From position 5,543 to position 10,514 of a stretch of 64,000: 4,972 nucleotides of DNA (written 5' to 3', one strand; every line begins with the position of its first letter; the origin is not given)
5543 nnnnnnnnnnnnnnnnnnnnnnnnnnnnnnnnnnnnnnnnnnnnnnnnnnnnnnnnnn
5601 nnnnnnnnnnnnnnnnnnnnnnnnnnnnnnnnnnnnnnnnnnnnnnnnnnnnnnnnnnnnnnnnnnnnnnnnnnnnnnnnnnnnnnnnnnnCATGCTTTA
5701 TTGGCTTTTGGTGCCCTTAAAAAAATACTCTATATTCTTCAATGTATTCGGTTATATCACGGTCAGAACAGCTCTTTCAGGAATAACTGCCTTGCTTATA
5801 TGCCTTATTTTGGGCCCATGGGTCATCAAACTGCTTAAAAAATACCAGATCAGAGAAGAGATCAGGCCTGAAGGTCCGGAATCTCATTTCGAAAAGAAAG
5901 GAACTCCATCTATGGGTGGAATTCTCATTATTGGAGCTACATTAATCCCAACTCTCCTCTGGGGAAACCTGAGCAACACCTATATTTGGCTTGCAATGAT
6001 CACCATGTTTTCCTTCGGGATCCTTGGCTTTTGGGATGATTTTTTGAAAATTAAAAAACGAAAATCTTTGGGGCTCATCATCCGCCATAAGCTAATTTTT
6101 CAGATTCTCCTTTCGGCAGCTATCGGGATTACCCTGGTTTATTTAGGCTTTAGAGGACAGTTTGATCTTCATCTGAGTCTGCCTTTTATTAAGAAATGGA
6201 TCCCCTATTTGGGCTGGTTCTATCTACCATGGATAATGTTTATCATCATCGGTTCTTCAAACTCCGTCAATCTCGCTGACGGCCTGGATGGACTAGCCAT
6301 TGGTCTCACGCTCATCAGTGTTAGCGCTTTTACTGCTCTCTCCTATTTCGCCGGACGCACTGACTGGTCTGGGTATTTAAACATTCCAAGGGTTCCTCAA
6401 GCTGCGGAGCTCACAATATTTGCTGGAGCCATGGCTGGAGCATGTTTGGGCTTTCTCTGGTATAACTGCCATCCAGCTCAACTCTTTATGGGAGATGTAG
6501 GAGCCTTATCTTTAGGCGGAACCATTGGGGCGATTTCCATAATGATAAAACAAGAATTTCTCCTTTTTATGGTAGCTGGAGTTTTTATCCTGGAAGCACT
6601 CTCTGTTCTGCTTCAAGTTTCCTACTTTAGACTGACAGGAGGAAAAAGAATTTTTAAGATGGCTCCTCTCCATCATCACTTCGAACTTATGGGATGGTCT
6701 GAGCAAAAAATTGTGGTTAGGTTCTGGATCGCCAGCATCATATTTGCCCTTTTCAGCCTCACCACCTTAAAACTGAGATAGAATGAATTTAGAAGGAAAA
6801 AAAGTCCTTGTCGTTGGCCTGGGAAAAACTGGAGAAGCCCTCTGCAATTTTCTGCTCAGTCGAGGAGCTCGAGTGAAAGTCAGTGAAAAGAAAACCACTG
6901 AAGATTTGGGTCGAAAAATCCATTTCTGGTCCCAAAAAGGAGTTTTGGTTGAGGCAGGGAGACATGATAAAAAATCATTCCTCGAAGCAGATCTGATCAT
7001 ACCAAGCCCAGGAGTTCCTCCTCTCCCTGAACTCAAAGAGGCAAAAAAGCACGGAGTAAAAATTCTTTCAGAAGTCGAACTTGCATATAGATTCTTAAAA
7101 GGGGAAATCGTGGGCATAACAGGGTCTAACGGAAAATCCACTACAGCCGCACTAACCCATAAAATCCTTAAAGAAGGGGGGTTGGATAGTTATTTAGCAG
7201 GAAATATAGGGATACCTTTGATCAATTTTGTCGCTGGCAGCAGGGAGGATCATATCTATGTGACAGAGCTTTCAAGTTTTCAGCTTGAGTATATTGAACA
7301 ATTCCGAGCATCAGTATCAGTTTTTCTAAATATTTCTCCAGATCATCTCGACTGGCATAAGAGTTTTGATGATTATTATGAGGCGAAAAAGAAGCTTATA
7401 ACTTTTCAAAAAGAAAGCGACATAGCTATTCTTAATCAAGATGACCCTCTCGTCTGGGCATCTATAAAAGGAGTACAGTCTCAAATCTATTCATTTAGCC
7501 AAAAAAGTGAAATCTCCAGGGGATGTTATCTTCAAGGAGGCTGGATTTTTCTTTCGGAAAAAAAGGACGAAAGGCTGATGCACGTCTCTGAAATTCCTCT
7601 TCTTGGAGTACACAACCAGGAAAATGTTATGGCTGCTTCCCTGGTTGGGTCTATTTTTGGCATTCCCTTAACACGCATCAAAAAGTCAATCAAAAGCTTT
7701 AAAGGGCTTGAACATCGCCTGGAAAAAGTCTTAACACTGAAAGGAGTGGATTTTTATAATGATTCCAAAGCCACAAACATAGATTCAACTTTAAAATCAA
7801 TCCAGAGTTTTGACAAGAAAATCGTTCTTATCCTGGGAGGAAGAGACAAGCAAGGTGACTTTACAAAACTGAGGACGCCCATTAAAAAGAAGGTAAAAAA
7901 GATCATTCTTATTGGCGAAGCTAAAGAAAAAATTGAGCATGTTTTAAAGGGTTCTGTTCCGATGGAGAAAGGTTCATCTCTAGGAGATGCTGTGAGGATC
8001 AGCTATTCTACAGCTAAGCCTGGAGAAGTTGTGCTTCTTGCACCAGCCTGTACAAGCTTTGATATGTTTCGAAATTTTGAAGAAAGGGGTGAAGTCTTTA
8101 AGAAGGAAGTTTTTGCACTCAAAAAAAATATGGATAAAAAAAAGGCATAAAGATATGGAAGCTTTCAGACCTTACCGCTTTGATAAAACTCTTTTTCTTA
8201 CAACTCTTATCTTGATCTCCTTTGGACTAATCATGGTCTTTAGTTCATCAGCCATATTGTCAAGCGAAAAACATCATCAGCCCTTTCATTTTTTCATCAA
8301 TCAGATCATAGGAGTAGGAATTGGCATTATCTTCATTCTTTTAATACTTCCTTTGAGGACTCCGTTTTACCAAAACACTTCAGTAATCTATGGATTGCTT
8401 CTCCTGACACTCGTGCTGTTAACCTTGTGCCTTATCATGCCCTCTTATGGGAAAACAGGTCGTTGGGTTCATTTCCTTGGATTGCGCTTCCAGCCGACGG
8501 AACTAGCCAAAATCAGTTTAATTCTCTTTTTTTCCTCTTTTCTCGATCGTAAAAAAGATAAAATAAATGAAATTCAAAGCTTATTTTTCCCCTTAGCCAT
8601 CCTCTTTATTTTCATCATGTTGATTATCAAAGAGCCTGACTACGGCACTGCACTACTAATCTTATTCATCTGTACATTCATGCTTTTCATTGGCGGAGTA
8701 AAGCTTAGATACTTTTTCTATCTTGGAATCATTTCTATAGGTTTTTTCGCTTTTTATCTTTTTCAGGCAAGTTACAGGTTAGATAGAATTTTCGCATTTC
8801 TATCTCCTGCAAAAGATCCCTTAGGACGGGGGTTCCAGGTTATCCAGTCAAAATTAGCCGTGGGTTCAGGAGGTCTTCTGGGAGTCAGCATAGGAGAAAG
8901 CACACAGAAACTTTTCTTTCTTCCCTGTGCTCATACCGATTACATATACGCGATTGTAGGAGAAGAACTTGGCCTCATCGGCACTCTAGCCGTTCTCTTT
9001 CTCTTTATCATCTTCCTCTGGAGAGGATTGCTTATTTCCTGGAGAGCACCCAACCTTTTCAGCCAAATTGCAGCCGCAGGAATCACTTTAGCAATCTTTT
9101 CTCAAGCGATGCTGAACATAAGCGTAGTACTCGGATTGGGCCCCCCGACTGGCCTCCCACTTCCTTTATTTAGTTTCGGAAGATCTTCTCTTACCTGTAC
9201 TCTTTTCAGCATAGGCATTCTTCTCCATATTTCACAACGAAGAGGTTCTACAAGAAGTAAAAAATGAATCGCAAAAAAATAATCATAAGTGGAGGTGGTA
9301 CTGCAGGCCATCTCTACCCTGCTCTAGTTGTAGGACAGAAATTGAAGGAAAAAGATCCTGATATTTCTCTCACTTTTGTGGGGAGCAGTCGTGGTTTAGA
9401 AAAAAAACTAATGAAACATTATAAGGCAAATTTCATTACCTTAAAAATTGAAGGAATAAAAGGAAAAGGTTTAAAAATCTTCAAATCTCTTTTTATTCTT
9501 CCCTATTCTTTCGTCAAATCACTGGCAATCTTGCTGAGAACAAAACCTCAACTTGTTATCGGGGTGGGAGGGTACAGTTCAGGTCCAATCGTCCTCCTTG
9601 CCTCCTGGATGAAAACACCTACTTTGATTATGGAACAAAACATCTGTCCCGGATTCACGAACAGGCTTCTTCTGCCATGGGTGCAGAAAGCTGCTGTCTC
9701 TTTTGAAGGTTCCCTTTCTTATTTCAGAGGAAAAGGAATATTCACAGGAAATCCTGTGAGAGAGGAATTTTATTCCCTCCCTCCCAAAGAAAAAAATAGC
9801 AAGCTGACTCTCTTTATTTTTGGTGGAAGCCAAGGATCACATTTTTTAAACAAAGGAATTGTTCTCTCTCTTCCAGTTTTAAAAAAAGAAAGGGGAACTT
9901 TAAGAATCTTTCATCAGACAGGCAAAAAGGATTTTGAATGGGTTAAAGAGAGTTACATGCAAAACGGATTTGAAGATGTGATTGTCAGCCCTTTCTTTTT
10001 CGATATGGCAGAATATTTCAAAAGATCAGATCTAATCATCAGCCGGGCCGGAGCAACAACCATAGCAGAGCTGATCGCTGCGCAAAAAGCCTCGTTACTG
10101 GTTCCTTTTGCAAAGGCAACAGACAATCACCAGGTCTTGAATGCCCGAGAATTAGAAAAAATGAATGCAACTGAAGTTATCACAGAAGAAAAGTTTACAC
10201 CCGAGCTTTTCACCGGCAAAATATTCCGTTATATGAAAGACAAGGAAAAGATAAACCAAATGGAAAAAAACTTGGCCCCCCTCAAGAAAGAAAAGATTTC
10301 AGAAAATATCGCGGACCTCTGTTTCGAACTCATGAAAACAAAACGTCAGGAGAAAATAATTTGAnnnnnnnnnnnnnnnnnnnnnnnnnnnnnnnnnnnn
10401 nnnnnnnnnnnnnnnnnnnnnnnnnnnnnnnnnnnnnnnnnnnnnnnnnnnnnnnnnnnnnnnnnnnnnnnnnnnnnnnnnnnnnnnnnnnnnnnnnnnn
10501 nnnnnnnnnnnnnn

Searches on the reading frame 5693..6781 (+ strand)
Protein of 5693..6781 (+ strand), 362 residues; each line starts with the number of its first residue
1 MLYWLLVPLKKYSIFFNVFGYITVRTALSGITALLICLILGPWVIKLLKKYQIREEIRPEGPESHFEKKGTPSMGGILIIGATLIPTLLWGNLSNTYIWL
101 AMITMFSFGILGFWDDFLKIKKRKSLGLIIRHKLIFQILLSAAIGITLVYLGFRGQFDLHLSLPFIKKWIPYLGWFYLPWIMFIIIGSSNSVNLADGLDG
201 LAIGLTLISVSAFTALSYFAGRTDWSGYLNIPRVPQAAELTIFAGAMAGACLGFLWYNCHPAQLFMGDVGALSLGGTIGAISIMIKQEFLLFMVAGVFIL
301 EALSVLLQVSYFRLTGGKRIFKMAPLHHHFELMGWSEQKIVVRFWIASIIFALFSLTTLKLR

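Call 57: search_protein_families(library=ncbifam, proteins=[window:5693-6781:+], max_evalue=1e-20)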
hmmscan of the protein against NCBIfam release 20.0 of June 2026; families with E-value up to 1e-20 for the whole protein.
window:5693-6781:+ (362 aa): 2 families
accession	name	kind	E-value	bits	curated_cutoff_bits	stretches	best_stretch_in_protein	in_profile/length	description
TIGR00445.1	mraY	equivalog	3e-118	395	192.05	1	38-362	2-321/321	phospho-N-acetylmuramoyl-pentapeptide-transferase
NF053644.1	MraY_archaea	equivalog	5.5e-35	121.3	450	1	172-355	177-339/340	pseudomurein biosynthesis MraY family phospho-N-acetylmuramoyl-pentapeptide-transferase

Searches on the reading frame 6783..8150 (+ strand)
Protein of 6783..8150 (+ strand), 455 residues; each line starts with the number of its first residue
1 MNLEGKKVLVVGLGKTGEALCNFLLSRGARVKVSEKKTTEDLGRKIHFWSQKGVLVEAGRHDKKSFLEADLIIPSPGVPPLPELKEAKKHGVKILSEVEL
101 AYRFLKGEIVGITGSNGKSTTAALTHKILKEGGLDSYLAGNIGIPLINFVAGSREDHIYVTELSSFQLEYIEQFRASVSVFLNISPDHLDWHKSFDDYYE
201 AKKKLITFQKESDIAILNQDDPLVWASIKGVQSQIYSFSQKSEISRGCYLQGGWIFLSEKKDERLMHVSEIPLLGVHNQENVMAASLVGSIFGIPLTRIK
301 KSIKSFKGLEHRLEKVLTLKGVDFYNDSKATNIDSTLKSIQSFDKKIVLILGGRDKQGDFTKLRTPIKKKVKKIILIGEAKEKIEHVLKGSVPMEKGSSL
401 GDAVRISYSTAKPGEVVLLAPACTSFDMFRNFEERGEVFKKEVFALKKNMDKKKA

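Call 57: search_protein_families(library=ncbifam, proteins=[window:6783-8150:+], max_evalue=1e-20)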
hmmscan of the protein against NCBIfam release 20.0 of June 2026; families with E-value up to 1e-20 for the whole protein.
window:6783-8150:+ (455 aa): 12 families
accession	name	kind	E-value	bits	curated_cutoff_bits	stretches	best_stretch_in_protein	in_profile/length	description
TIGR01087.1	murD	equivalog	1.9e-134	449.1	211.95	1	7-443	1-439/441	UDP-N-acetylmuramoyl-L-alanine--D-glutamate ligase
TIGR01082.1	murC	equivalog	1.3e-33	116.7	335.1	1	10-350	4-351/449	UDP-N-acetylmuramate--L-alanine ligase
NF053647.1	pMurD2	equivalog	2.5e-32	112.3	550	1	7-241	2-234/405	pseudomurein biosynthesis peptide ligase pMurD2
NF053645.1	pMurC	equivalog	3.9e-32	111.6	560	1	10-239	3-244/492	pseudomurein biosynthesis peptide ligase pMurC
NF053646.1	pMurD1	equivalog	2.4e-31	108.9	610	1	7-352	2-358/465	pseudomurein biosynthesis peptide ligase pMurD1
NF001126.0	PRK00139.1-4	equivalog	1.1e-30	106.6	373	1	158-352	174-375/486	UDP-N-acetylmuramoyl-L-alanyl-D-glutamate--2,6-diaminopimelate ligase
TIGR01085.1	murE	subfamily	1.4e-26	93.5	257.3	1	157-352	157-365/472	UDP-N-acetylmuramyl-tripeptide synthetase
TIGR01143.1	murF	subfamily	4.8e-26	91.7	288.6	1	105-418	72-402/418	UDP-N-acetylmuramoyl-tripeptide--D-alanyl-D-alanine ligase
NF001124.0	PRK00139.1-2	equivalog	5e-25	88.2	476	0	160-353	181-385/500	UDP-N-acetylmuramoyl-L-alanyl-D-glutamate--2,6-diaminopimelate ligase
NF008896.0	PRK11929.1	equivalog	8.4e-25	86.8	1023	0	108-224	113-250/965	bifunctional UDP-N-acetylmuramoyl-L-alanyl-D-glutamate--2,6-diaminopimelate ligase MurE/UDP-N-acetylmuramoyl-tripeptide--D-alanyl-D-alanine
NF010628.0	PRK14022.1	equivalog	1.2e-23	83.6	536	0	161-354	184-376/483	UDP-N-acetylmuramoyl-L-alanyl-D-glutamate--L-lysine ligase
NF011171.0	PRK14573.1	equivalog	1.1e-21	76.4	1015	1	11-342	10-338/809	bifunctional UDP-N-acetylmuramate--L-alanine ligase/D-alanine--D-alanine ligase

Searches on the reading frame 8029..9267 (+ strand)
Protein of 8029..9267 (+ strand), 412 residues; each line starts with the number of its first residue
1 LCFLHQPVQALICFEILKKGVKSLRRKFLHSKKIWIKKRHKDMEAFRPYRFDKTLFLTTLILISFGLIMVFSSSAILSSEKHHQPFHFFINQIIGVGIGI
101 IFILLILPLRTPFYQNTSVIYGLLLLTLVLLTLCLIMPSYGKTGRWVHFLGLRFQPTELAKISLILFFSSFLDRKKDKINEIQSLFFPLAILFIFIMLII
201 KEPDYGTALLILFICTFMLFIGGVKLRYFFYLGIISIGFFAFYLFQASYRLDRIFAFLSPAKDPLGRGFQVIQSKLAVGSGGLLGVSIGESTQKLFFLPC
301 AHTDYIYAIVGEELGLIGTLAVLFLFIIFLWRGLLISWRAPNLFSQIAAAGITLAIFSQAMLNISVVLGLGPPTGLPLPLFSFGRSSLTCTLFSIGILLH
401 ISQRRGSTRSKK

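Call 57: search_protein_families(library=ncbifam, proteins=[window:8029-9267:+], max_evalue=1e-20)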
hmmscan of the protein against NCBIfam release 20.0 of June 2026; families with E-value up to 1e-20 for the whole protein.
window:8029-9267:+ (412 aa): 6 families
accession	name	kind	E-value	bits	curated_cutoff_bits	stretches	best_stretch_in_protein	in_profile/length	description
TIGR02614.1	ftsW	equivalog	2.5e-101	339.3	337.5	1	52-404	1-356/357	putative lipid II flippase FtsW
TIGR02615.1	spoVE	exception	2.9e-91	306.6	448.8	1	53-402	2-353/354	stage V sporulation protein E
TIGR02210.1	rodA_shape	equivalog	1.3e-82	277.9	336.7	1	52-405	1-356/357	rod shape-determining protein RodA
NF008042.0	PRK10774.1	equivalog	2.1e-65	221.3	493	1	32-402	17-389/405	cell division protein FtsW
NF008060.0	PRK10794.1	equivalog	2.5e-56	191.2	590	1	46-405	11-363/370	peptidoglycan glycosyltransferase MrdB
NF037961.1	RodA_shape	subfamily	3.5e-44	151.8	150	1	251-402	249-404/415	rod shape-determining protein RodA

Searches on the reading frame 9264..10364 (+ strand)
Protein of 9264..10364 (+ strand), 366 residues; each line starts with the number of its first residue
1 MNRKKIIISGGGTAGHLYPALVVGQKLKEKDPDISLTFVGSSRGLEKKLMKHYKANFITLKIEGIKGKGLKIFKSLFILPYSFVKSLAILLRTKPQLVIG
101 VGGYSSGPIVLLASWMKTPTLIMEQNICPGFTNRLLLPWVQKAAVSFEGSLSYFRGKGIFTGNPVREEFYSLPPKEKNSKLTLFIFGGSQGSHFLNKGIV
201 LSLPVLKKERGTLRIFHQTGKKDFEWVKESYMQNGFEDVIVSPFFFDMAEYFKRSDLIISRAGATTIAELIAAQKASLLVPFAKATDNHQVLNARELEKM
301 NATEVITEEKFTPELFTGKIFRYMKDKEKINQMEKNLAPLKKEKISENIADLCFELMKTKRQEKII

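Call 57: search_protein_families(library=ncbifam, proteins=[window:9264-10364:+], max_evalue=1e-20)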
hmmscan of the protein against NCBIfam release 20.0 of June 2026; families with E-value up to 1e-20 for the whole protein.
window:9264-10364:+ (366 aa): 2 families
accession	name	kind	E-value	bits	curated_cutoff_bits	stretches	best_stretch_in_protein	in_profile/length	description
TIGR01133.1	murG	equivalog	6.1e-83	278.7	250.25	1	3-352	5-352/353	undecaprenyldiphospho-muramoylpentapeptide beta-N-acetylglucosaminyltransferase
NF009102.0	PRK12446.1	equivalog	5.5e-41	140.6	339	1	4-347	2-344/352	undecaprenyldiphospho-muramoylpentapeptide beta-N-acetylglucosaminyltransferase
